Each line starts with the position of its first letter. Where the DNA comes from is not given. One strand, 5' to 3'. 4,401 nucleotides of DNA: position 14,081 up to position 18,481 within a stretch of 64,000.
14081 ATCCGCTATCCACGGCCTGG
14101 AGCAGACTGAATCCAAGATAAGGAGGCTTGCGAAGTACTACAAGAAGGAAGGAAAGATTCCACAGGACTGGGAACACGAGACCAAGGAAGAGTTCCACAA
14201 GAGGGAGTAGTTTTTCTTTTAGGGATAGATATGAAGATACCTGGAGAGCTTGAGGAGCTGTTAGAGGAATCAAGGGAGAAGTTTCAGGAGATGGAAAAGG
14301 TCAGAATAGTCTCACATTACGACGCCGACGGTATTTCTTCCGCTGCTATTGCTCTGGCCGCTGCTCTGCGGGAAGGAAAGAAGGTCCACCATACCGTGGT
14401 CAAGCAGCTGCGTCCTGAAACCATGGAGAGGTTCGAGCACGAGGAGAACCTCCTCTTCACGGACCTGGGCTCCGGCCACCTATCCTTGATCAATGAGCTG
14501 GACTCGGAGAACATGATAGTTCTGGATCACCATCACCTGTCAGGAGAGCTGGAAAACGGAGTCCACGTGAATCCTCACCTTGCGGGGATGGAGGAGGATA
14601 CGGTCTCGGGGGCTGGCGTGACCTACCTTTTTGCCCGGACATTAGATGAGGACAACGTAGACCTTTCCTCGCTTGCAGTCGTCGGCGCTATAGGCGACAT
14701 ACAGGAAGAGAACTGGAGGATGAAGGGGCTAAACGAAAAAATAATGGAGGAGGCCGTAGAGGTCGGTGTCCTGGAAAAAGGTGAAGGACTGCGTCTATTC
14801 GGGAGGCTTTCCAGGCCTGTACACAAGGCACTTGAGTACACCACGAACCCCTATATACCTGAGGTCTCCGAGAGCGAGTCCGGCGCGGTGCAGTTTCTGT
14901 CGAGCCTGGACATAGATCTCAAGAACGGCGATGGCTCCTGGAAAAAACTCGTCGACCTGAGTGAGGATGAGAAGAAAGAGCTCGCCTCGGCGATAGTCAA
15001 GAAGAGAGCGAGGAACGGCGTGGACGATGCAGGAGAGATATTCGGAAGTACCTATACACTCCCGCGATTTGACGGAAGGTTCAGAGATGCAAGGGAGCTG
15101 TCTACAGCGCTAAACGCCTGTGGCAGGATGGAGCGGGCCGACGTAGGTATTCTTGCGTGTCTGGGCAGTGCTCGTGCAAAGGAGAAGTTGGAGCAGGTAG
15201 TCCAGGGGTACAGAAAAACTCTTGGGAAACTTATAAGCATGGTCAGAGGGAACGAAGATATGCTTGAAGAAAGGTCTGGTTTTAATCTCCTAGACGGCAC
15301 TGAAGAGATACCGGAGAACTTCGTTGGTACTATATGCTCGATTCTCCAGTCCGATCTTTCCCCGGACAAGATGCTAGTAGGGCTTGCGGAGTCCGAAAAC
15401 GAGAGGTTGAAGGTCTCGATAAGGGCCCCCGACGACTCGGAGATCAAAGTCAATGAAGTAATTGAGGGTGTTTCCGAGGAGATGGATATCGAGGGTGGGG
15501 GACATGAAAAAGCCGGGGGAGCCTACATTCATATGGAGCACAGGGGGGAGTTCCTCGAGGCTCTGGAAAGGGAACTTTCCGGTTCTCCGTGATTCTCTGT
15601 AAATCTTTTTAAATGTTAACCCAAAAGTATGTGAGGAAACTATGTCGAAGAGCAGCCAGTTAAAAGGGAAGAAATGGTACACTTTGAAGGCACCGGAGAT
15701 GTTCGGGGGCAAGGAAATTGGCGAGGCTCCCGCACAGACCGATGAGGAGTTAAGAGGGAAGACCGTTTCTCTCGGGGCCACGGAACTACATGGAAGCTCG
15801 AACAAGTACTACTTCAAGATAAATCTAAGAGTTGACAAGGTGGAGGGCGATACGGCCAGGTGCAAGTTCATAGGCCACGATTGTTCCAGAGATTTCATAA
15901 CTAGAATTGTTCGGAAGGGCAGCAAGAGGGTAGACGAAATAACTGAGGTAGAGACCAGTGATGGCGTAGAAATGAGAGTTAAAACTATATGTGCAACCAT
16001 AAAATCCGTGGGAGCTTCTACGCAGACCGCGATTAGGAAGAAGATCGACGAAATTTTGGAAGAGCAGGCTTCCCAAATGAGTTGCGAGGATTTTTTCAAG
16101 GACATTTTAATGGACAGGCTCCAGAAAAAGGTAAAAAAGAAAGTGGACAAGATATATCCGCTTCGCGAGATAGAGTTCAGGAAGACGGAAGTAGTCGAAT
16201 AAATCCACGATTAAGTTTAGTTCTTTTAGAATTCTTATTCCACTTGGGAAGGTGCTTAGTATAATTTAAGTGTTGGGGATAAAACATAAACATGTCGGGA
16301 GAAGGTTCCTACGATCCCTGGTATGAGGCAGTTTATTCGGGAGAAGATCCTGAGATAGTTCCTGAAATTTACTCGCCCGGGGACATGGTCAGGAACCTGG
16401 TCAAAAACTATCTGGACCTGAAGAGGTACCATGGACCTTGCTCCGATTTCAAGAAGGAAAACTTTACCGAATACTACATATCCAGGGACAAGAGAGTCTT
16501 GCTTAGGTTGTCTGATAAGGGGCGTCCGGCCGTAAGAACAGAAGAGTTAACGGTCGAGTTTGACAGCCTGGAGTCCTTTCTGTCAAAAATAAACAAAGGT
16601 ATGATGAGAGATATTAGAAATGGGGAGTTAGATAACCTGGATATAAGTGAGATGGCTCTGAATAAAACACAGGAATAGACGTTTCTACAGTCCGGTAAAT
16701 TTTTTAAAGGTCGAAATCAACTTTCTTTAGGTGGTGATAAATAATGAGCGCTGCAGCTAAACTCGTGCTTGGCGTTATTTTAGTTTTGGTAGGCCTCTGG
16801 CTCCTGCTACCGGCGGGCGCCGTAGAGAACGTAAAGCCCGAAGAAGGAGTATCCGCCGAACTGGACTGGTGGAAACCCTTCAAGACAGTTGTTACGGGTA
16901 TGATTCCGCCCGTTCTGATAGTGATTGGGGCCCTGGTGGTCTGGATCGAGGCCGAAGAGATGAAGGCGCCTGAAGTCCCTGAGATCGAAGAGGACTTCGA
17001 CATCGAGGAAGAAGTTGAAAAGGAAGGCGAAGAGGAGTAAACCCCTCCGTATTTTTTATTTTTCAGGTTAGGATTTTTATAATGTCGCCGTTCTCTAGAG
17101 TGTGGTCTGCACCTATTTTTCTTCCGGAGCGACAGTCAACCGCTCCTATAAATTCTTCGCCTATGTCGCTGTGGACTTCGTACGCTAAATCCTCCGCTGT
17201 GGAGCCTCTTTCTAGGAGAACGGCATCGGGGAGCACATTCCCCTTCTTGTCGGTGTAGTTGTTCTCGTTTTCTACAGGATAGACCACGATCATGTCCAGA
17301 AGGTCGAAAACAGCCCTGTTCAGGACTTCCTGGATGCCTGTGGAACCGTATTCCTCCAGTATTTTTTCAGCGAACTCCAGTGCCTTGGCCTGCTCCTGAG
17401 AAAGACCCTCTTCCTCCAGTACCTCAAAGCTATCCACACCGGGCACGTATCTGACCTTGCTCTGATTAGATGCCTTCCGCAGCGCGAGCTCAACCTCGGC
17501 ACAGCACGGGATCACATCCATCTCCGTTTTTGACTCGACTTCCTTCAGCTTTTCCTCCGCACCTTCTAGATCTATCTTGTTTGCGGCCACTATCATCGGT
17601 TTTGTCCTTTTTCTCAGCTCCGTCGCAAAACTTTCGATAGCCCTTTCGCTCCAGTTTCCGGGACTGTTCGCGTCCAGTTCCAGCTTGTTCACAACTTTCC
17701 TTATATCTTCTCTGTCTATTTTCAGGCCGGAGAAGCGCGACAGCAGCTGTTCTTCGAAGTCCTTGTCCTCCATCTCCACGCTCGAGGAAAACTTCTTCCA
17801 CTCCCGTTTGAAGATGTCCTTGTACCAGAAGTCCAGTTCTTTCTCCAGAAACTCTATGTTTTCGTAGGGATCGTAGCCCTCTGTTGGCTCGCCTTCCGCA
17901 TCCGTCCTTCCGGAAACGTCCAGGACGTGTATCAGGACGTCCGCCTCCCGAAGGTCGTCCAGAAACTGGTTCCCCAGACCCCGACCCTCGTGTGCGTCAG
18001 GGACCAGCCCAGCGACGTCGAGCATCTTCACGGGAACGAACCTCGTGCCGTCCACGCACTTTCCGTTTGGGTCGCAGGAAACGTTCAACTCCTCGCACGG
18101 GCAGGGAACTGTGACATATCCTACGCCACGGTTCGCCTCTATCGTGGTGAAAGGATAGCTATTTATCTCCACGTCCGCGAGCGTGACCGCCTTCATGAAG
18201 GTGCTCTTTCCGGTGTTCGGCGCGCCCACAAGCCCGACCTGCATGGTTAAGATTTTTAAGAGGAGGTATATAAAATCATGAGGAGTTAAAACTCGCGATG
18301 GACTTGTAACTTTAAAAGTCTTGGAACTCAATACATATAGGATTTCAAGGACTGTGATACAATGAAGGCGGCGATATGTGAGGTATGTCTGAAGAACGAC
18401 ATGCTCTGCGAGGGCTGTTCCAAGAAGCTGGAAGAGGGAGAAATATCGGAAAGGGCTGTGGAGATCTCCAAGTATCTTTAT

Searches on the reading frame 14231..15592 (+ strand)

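Call 87: search_protein_families(library=pfam, proteins=[window:14231-15592:+], max_evalue=0.00001)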
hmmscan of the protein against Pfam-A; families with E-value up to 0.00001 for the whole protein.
window:14231-15592:+ (453 aa): 3 families
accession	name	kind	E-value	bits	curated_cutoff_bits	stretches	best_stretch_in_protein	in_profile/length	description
PF21763.2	DHH_CID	-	4.7e-25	88.3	27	1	189-265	1-76/84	DHH-CID domain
PF01368.27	DHH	-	5.7e-11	43.2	28.1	1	23-140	1-108/125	DHH family, N-terminal domain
PF02272.25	DHHA1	-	2.3e-08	34.8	25.9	1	379-450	32-101/102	DHHA1 domain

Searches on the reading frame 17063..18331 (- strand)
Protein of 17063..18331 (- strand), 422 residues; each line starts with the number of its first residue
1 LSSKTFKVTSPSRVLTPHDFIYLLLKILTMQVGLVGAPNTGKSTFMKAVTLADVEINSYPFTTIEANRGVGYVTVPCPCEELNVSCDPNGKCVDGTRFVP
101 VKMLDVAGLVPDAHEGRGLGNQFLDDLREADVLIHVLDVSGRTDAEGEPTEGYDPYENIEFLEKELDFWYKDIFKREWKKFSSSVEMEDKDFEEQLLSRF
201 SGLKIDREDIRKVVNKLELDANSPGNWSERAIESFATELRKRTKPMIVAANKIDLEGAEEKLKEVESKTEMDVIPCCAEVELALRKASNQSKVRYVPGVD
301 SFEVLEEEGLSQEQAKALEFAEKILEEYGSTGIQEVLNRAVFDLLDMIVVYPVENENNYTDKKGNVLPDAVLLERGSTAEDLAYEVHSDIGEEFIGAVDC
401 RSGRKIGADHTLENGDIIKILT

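Call 87: search_protein_families(library=pfam, proteins=[window:17063-18331:-], max_evalue=0.00001)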
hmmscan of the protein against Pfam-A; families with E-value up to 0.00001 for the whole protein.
window:17063-18331:- (422 aa): 4 families
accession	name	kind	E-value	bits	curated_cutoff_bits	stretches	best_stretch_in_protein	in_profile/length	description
PF08438.16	YGR210-like_G4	-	1.1e-34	119.5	24.7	1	249-355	1-108/108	Obg-like GTPase YGR210-like, G4 motif-containing domain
PF01926.29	MMR_HSR1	-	4.5e-17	62.6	21.9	1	31-146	1-86/113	50S ribosome-binding GTPase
PF02824.27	TGS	-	6.1e-15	55.4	22.2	1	359-422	4-60/60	TGS domain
PF02421.24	FeoB_N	-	6.3e-07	29.5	27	0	31-70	2-41/156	Ferrous iron transport protein B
